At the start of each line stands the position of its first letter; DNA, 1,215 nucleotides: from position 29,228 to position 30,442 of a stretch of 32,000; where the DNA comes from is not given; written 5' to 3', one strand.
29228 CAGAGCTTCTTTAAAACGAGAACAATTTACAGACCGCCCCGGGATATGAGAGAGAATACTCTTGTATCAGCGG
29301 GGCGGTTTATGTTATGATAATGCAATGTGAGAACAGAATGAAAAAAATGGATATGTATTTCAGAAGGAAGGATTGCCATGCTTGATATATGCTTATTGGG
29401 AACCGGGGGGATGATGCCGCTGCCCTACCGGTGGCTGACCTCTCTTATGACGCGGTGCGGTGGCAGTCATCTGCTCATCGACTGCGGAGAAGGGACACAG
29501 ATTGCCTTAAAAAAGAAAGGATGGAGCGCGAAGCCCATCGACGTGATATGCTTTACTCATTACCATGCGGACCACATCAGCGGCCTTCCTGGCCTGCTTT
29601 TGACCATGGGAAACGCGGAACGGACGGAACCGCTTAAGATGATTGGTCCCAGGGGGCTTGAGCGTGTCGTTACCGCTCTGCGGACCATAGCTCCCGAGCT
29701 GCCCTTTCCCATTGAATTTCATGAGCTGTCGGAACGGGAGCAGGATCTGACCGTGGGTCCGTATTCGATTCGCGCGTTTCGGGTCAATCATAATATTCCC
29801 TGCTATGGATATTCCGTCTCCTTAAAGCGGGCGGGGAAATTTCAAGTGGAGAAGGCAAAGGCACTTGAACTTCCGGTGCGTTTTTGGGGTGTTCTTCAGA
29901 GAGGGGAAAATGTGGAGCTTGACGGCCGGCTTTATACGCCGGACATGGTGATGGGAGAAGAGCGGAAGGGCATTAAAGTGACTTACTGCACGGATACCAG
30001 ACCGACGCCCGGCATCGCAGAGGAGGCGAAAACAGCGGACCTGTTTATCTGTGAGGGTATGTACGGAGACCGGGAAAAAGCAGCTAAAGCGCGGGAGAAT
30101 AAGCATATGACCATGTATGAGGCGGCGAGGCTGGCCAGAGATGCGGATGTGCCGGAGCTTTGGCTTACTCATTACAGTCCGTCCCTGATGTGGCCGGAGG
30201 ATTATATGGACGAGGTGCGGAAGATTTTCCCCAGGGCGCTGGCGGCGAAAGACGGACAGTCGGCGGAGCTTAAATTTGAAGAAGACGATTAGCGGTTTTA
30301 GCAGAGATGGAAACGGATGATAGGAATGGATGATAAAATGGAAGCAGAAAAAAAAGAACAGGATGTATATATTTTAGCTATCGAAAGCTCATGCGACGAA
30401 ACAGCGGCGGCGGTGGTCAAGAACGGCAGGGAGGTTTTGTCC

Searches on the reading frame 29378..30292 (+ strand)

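Call 28: search_protein_families(library=pfam, proteins=[window:29378-30292:+])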
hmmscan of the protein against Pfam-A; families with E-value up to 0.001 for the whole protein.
window:29378-30292:+ (304 aa): 3 families
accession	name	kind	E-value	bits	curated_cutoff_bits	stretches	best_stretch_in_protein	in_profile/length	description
PF12706.13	Lactamase_B_2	-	1.2e-18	67.9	27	2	32-141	3-115/200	Beta-lactamase superfamily domain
PF00753.33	Lactamase_B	-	4.7e-14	53.2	22.7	1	28-126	14-116/196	Metallo-beta-lactamase superfamily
PF23023.1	Anti-Pycsar_Apyc1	-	1.8e-07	31.3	50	1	2-71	3-71/250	Anti-Pycsar protein Apyc1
